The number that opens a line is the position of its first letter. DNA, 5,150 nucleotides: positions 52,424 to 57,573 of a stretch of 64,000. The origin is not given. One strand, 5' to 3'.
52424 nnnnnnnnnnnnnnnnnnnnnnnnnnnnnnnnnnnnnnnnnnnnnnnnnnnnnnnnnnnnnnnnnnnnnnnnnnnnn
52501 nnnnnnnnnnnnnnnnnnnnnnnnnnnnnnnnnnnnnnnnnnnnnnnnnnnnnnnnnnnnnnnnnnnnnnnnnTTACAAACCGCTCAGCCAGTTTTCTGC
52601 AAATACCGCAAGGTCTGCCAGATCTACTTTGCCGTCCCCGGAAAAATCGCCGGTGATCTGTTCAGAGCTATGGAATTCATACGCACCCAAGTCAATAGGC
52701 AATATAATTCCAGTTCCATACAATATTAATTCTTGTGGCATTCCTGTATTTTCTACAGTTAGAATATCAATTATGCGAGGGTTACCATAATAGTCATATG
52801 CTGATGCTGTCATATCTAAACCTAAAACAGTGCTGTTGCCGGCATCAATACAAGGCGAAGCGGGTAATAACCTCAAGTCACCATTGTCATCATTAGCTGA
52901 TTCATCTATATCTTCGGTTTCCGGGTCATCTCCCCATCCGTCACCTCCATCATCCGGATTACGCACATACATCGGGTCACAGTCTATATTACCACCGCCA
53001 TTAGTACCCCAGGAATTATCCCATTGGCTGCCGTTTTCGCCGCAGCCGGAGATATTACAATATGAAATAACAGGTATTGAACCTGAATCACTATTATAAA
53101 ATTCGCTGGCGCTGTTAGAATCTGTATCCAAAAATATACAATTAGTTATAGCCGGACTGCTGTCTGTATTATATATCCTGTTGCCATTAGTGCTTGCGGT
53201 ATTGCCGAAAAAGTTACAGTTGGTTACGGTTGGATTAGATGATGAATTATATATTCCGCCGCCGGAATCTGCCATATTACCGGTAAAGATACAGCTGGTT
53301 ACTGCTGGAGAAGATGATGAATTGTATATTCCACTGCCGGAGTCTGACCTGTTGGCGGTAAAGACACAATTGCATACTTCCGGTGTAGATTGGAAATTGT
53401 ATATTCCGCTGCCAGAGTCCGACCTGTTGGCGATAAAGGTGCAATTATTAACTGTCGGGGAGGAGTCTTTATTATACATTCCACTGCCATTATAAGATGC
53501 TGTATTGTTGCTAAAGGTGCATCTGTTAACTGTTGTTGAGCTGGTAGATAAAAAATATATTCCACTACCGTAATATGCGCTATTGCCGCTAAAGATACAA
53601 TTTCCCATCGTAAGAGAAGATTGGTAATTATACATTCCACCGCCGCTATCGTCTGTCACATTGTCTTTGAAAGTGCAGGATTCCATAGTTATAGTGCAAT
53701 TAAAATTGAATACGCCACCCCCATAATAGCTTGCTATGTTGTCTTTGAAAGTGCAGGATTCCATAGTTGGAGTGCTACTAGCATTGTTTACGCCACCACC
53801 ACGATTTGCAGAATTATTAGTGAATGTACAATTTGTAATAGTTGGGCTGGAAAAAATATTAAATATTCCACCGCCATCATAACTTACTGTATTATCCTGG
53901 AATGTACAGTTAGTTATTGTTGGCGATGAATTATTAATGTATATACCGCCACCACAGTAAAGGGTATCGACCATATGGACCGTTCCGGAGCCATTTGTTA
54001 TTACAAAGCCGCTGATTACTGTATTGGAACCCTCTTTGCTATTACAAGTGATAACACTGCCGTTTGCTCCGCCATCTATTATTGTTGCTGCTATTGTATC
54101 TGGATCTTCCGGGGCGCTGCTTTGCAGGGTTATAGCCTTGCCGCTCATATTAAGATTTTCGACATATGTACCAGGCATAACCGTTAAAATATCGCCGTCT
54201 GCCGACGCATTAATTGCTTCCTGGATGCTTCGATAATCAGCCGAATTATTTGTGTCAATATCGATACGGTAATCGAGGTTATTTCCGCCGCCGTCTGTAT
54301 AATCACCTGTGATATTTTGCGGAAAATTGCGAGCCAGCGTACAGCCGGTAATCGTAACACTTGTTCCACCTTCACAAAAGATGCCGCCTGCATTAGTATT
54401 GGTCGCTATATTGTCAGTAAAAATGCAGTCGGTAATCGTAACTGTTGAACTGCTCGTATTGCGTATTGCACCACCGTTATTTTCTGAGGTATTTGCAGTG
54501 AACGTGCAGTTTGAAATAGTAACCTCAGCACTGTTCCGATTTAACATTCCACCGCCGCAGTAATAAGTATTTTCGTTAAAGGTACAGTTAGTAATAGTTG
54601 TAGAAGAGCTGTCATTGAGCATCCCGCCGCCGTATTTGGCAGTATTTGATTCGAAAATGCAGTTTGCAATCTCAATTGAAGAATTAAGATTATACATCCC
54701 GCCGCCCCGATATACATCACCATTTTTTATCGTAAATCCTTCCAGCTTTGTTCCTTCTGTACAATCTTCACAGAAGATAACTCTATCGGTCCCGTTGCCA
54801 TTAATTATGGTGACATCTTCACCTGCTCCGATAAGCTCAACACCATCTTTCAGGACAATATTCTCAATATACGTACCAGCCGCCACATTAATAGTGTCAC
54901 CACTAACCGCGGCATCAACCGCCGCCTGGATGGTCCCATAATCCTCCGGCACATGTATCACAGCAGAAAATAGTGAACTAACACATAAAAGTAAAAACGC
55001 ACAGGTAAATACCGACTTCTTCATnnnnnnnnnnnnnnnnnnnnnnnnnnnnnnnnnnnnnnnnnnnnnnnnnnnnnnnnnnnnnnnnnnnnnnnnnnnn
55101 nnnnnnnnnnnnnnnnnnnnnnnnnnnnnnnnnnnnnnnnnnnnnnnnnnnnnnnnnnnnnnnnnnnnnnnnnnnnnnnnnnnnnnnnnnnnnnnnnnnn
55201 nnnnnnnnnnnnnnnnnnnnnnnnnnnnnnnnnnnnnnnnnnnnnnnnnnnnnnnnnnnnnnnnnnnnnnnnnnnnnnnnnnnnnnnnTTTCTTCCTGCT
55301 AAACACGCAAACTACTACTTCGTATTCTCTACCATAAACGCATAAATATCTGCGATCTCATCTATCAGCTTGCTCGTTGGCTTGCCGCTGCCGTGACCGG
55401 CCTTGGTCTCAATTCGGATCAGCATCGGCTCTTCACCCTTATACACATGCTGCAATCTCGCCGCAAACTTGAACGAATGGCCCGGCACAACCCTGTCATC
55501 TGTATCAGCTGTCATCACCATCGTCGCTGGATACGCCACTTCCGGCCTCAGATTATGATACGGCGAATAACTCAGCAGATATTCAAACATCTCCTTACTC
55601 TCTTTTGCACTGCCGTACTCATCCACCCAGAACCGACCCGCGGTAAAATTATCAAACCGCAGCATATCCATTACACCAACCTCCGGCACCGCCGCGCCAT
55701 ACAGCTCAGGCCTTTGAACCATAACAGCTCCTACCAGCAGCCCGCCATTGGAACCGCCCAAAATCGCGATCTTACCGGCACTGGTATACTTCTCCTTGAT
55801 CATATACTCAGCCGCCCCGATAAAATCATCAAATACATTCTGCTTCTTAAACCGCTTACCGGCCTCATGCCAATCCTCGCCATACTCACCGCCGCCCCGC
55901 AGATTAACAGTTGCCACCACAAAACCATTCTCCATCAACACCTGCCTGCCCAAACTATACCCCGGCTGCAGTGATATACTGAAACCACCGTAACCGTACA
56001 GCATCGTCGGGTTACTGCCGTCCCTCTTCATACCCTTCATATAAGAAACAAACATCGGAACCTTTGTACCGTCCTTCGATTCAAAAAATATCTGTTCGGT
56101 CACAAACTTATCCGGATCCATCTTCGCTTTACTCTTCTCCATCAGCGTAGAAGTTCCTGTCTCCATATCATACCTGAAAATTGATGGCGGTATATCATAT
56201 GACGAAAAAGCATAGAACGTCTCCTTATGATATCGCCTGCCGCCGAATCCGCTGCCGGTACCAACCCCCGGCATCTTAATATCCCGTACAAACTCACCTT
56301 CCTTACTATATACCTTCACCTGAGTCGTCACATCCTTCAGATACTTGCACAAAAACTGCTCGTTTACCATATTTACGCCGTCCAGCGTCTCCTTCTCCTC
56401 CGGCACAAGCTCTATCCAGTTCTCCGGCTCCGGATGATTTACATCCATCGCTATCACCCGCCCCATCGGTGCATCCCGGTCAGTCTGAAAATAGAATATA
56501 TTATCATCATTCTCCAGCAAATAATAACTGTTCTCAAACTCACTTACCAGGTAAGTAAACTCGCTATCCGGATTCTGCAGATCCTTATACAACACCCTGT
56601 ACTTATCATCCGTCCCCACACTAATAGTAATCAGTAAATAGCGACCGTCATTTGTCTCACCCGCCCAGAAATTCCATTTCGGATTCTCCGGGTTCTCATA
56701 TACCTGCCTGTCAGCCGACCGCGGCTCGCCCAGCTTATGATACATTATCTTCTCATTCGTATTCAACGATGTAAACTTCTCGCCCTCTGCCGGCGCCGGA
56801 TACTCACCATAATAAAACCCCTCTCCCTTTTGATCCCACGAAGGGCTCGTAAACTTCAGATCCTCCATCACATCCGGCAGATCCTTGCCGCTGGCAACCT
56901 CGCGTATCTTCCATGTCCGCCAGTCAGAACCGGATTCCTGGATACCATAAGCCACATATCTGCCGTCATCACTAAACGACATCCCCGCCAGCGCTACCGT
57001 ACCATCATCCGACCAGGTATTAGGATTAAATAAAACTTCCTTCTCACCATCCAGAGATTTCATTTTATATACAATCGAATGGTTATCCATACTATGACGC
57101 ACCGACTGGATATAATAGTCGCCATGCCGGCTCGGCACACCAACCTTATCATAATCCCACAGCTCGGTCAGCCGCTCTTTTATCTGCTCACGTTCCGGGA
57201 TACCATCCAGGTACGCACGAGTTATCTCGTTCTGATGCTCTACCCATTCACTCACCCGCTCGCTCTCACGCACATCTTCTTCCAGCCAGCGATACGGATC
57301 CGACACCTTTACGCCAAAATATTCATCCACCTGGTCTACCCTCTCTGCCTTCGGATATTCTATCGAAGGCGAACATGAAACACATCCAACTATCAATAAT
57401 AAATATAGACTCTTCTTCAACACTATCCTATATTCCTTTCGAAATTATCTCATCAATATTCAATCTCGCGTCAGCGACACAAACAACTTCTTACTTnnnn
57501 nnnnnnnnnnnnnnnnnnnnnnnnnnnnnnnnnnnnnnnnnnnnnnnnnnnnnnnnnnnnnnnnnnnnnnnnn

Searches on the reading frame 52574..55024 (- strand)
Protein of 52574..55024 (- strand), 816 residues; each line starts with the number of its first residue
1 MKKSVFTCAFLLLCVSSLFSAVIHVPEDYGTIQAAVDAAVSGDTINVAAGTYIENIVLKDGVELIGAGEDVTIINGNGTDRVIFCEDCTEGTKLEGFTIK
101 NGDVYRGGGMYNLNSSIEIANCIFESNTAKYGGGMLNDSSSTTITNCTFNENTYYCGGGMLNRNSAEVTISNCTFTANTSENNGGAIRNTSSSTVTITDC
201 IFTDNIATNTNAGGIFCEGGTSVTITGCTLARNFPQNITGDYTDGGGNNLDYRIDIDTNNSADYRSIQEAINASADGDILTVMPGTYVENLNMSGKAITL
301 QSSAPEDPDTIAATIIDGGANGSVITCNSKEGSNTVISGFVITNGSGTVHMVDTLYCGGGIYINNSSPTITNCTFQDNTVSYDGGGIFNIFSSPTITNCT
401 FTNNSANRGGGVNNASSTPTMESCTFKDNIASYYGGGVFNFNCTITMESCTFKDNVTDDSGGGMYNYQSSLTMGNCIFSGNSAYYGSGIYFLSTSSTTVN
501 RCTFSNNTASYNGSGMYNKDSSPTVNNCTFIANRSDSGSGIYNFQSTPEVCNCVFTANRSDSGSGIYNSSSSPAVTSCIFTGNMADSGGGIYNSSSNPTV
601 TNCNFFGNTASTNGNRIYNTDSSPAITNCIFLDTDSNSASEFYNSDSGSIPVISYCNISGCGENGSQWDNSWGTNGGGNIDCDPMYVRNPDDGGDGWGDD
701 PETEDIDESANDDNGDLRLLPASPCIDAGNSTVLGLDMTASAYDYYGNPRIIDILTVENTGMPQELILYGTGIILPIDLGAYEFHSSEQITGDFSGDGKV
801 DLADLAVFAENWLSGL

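Call 28: search_protein_families(library=pfam, proteins=[window:52574-55024:-])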
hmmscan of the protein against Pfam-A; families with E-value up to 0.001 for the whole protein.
window:52574-55024:- (816 aa): 3 families
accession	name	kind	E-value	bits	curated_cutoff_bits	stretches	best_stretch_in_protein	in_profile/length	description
PF13229.12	Beta_helix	-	9.4e-35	120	25.9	4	338-504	1-158/158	Right handed beta helix region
PF17161.10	DUF5123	-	2.9e-09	38.5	35.1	0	168-237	1-70/113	Domain of unknown function (DUF5123)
PF02415.23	Chlam_PMP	-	1.9e-07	31.1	20.6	0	372-389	1-18/19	Chlamydia polymorphic membrane protein (Chlamydia_PMP) repeat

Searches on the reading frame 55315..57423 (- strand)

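Call 8: search_protein_families(library=pfam, proteins=[window:55315-57423:-])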
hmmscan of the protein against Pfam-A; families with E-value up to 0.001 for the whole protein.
window:55315-57423:- (702 aa): 3 families
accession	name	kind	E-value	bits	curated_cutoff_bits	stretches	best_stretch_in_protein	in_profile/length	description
PF02897.21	Peptidase_S9_N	-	4.6e-118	395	24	1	24-430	1-413/414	Prolyl oligopeptidase, N-terminal beta-propeller domain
PF00326.27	Peptidase_S9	-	9.8e-65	218.4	22.6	1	490-701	4-210/213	Prolyl oligopeptidase family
PF02129.25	Peptidase_S15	-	0.00089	19.5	23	0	487-604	46-149/262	X-Pro dipeptidyl-peptidase (S15 family)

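Call 9: search_protein_families(library=ncbifam, proteins=[window:55315-57423:-])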
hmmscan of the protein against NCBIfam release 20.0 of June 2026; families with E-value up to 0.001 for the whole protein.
window:55315-57423:- (702 aa): 3 families
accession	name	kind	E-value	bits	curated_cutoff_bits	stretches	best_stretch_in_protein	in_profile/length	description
NF007511.0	PRK10115.1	equivalog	8.9e-65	219.4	1313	1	24-699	3-674/686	oligopeptidase B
NF053518.1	DipepPtdsDpp5Prph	equivalog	2.2e-10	39.7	900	1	407-586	359-542/655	dipeptidyl-peptidase Dpp5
NF041440.1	hydrolase_YghX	exception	9e-05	21.7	460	1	515-583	140-208/292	YghX family hydrolase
